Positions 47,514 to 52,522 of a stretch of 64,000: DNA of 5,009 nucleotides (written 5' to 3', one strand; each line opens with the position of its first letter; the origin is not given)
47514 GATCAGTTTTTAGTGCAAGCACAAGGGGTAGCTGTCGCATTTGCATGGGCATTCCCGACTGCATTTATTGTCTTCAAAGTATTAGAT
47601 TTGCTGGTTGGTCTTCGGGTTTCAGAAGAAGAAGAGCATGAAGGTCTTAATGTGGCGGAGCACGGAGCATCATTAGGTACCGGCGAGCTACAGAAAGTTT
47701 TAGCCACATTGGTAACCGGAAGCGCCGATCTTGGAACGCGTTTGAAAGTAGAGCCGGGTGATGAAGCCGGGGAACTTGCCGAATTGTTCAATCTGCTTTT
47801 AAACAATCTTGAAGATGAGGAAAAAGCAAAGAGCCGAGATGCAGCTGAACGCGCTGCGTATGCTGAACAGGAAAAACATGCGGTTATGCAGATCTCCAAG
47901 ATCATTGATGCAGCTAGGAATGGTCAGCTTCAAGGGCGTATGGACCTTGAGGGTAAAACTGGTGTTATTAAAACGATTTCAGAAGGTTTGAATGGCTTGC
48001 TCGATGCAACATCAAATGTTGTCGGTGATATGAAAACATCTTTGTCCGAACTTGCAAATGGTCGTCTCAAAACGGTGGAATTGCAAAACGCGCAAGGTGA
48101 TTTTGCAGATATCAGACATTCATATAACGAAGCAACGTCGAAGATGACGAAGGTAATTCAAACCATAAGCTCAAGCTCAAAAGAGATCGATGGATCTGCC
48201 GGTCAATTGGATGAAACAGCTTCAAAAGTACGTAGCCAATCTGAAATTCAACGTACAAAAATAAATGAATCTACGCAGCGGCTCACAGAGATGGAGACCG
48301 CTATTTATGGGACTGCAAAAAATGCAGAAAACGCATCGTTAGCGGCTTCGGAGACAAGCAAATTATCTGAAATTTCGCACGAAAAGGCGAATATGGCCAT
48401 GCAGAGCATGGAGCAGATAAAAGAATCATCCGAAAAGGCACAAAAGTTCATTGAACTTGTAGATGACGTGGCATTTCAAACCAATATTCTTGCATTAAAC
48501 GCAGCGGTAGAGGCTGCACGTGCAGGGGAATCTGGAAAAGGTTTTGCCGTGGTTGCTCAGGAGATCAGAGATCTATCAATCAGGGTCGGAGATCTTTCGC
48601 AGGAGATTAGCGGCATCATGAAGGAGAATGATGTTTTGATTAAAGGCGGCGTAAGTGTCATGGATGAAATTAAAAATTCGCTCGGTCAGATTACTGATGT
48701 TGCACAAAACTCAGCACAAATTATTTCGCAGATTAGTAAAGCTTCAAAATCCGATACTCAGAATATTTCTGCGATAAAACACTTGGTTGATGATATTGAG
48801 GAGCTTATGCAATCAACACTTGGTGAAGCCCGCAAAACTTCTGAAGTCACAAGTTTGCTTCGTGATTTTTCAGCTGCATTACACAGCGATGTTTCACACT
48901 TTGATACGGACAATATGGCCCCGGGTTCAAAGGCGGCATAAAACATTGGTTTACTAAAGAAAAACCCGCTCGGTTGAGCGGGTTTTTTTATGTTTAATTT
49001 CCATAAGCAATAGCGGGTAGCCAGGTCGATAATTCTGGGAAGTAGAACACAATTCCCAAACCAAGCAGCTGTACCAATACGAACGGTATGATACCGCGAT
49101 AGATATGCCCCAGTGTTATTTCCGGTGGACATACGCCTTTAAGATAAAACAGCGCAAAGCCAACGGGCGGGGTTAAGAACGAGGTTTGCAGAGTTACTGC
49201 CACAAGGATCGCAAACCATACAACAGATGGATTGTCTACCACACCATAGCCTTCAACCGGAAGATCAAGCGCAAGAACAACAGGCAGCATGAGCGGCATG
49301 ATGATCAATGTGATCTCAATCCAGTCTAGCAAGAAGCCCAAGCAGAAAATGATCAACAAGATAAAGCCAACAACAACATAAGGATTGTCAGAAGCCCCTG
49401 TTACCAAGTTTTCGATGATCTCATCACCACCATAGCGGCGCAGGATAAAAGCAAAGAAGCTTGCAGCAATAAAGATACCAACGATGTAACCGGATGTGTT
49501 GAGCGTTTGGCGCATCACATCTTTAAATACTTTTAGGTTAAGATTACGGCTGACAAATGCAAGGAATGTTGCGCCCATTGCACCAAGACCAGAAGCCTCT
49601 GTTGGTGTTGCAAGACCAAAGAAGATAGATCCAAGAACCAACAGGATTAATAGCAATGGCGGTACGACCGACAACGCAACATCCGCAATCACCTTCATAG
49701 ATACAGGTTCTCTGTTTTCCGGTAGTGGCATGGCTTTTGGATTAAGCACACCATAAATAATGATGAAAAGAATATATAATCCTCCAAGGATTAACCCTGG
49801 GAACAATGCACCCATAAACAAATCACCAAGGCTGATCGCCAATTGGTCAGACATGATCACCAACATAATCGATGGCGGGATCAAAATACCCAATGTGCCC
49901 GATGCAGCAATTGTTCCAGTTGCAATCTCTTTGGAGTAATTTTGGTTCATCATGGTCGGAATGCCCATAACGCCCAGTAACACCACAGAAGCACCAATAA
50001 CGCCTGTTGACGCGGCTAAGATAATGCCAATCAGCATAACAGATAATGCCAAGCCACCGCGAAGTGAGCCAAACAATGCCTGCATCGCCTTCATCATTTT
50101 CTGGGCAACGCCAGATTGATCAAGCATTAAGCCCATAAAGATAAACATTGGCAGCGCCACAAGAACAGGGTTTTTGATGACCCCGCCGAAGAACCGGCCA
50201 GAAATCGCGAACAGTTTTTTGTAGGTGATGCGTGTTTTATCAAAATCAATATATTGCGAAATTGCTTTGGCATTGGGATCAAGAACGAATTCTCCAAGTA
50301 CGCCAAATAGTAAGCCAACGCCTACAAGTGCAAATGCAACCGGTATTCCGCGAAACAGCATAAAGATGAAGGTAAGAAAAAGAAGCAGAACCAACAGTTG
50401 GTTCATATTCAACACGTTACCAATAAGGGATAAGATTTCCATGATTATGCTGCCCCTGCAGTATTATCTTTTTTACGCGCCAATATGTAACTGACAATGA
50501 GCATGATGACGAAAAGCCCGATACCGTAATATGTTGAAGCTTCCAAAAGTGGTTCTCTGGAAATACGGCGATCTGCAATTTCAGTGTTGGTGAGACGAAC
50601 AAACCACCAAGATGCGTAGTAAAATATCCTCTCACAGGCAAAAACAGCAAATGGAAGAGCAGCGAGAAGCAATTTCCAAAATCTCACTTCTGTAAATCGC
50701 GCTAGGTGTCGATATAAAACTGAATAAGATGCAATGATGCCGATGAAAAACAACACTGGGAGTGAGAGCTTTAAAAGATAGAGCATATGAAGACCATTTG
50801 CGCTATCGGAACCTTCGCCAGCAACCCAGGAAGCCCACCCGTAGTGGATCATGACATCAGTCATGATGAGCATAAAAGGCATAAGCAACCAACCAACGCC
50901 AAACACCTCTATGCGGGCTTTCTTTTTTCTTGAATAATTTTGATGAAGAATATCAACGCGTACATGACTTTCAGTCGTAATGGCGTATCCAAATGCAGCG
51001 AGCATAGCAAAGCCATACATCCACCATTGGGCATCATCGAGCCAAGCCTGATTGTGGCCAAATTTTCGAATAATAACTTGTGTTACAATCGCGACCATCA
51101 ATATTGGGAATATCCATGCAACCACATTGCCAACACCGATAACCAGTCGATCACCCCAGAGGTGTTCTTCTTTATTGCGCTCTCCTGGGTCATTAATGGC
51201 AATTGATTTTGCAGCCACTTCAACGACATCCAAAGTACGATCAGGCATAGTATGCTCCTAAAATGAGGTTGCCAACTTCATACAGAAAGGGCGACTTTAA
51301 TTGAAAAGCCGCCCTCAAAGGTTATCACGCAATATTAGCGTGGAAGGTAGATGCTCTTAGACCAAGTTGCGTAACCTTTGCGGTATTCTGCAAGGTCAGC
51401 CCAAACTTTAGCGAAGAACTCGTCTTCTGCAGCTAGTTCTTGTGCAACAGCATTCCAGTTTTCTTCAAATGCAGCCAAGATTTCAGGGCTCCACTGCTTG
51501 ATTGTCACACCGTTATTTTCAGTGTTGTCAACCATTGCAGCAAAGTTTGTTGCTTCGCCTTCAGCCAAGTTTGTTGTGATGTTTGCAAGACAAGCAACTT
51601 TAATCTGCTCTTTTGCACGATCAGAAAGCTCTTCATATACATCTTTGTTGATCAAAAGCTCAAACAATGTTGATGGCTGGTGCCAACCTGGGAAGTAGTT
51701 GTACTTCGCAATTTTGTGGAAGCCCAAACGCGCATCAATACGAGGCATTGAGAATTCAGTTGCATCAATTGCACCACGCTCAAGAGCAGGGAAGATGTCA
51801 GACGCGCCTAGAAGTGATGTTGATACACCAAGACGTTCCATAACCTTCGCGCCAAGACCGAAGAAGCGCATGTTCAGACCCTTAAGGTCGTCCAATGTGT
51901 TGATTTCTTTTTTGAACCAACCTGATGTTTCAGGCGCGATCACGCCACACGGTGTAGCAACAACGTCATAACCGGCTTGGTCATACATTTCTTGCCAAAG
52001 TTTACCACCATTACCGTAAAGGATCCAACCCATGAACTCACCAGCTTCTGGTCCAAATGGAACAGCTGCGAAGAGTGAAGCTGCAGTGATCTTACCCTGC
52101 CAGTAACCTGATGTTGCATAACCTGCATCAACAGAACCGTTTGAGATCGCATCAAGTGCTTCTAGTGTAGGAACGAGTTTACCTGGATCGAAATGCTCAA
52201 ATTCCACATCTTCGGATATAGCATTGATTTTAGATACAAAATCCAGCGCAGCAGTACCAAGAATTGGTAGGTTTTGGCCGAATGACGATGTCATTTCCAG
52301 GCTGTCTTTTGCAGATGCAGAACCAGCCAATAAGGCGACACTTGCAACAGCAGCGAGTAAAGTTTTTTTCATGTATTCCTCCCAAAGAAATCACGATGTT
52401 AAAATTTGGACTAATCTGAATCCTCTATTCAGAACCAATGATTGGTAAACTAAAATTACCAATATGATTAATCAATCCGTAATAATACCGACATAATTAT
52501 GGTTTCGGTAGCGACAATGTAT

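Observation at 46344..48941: Ammonium transporter fused to a chemoreceptor signalling module (Amt-HAMP-MCP)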

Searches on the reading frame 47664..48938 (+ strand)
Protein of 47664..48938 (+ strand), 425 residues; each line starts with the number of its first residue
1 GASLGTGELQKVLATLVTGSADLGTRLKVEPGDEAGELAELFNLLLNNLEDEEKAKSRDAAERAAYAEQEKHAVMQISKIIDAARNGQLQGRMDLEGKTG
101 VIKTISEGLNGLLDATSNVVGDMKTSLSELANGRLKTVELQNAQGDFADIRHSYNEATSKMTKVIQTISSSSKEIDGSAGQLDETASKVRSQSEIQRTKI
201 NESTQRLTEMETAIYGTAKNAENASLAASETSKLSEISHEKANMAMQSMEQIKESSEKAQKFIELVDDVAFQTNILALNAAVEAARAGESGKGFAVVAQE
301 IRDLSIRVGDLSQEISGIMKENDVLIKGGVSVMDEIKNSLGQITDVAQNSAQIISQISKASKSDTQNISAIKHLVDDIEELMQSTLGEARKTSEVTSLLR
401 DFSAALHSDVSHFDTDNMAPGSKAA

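Call 29: search_solved_structures(query=window:47664-48938:+, max_evalue=0.001, show_alignments=4)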
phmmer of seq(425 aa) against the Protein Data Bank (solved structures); distinct sequences matched with E-value up to 0.001: 14.
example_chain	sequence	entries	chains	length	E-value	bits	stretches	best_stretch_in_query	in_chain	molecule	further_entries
8c5v_I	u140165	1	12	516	1.2e-26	97.4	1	125-404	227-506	Methyl-accepting chemotaxis protein I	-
6s1k_E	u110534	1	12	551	1.3e-26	97.4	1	125-410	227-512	Methyl-accepting chemotaxis protein I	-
3zx6_A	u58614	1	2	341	7.6e-25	91.5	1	122-411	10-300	HAMP, METHYL-ACCEPTING CHEMOTAXIS PROTEIN I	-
1qu7_A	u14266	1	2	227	5.4e-23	85.4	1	196-408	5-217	METHYL-ACCEPTING CHEMOTAXIS PROTEIN I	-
31cj_A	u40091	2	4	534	1.1e-20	77.9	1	168-407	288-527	Aerotaxis receptor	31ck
6s18_A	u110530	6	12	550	1.3e-15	61.2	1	131-360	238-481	Aromatic acid chemoreceptor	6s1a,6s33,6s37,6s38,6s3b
2ch7_A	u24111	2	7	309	1.9e-14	57.4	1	146-407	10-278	METHYL-ACCEPTING CHEMOTAXIS PROTEIN | Methyl-accepting chemotaxis protein 2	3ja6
3ja6_H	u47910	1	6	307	2e-14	57.2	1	148-407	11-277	Methyl-accepting chemotaxis protein 2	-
2ch7_B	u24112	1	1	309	2.8e-14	56.8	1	146-407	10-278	METHYL-ACCEPTING CHEMOTAXIS PROTEIN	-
4jpb_B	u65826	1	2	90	1.5e-12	51.1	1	251-316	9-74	Methyl-accepting chemotaxis protein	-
3ur1_C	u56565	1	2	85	3.3e-12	50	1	254-316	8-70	Methyl-accepting chemotaxis protein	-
3g6b_A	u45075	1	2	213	6e-11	45.8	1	240-363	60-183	Methyl-accepting chemotaxis protein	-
3g67_A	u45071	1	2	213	7e-11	45.6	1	240-327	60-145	Methyl-accepting chemotaxis protein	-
3vol_A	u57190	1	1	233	3e-05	27.1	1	68-163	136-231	Aerotaxis transducer Aer2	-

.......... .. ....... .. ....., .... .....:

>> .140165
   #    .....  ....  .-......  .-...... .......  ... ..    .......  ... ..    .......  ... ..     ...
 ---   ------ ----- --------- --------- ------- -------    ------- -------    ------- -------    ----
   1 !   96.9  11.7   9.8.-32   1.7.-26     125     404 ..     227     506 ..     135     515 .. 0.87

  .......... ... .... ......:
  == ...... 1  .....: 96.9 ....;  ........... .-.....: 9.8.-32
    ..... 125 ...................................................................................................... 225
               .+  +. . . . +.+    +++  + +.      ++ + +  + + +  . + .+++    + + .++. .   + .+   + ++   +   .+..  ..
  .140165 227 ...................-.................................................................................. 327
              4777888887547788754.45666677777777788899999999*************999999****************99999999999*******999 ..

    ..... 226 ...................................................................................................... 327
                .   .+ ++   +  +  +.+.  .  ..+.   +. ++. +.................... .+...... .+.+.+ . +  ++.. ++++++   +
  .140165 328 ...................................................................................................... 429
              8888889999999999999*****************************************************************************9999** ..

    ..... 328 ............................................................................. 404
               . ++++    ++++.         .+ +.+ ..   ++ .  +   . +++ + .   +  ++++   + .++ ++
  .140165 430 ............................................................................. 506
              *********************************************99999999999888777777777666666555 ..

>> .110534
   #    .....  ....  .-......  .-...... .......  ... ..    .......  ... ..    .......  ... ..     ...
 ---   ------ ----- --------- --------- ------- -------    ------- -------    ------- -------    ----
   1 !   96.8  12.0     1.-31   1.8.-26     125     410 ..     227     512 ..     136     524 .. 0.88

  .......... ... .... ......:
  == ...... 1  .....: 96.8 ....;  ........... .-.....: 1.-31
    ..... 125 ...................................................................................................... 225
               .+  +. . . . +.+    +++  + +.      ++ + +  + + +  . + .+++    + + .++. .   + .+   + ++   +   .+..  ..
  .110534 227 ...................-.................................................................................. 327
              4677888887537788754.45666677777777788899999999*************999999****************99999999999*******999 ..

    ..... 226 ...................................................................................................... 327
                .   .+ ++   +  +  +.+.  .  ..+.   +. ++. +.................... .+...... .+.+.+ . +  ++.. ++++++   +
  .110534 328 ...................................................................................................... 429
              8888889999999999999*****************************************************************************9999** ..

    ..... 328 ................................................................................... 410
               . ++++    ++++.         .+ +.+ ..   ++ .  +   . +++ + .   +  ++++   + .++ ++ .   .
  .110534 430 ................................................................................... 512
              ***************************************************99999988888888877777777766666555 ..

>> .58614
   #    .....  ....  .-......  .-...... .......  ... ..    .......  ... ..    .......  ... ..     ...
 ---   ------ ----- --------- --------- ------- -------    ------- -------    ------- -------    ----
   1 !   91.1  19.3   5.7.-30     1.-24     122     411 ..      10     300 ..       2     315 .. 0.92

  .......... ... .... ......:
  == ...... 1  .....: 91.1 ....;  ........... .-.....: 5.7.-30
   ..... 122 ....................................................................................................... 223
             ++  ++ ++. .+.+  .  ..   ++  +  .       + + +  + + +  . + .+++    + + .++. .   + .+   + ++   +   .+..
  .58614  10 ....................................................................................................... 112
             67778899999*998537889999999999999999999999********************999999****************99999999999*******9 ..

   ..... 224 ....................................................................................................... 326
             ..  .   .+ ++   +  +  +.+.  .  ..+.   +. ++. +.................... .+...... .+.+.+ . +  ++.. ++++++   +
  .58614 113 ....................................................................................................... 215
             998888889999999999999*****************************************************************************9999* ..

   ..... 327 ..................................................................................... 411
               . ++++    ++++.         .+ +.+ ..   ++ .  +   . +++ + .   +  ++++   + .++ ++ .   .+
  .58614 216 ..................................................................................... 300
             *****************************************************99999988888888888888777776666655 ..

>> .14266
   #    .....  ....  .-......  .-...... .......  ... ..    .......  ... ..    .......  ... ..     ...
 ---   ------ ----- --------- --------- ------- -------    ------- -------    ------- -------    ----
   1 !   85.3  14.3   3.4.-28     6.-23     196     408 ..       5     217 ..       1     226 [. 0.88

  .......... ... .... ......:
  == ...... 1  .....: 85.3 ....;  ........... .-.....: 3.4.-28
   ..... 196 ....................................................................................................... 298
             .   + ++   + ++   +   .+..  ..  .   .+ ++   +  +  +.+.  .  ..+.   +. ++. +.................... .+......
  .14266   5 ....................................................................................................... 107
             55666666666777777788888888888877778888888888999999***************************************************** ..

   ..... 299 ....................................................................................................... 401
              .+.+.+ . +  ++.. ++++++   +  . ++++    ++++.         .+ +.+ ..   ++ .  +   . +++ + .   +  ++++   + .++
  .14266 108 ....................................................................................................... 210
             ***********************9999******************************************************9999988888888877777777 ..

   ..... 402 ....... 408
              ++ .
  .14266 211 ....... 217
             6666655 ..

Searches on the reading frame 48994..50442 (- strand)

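Call 24: search_protein_families(library=pfam, proteins=[window:48994-50442:-], max_evalue=0.00001)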
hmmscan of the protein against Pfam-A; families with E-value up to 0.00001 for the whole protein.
window:48994-50442:- (482 aa): 1 family
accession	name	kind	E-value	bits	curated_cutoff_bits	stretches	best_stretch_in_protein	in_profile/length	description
PF06808.19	DctM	-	1.5e-69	235.3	23.8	1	22-471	1-413/413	Tripartite ATP-independent periplasmic transporter, DctM component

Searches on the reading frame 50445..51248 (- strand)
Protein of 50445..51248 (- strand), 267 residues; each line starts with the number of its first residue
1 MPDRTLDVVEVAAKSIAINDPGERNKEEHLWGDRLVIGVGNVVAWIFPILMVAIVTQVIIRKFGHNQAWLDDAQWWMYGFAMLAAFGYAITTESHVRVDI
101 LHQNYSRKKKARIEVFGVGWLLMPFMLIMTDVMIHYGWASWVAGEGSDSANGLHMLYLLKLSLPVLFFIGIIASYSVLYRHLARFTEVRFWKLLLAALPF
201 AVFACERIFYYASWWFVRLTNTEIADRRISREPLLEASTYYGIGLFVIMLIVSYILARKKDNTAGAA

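Call 24: search_protein_families(library=pfam, proteins=[window:50445-51248:-], max_evalue=0.00001)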
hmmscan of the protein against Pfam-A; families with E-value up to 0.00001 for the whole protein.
window:50445-51248:- (267 aa): 1 family
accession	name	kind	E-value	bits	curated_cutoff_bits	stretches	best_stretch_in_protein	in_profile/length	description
PF04290.18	DctQ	-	5.2e-11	43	28.3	1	50-182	1-130/132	Tripartite ATP-independent periplasmic transporters, DctQ component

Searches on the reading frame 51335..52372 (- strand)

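Call 24: search_protein_families(library=pfam, proteins=[window:51335-52372:-], max_evalue=0.00001)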
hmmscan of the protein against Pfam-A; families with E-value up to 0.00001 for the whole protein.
window:51335-52372:- (345 aa): 1 family
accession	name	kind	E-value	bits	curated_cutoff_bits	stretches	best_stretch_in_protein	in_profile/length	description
PF03480.18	DctP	-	2.5e-37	129.2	23.4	1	39-316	12-285/286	Bacterial extracellular solute-binding protein, family 7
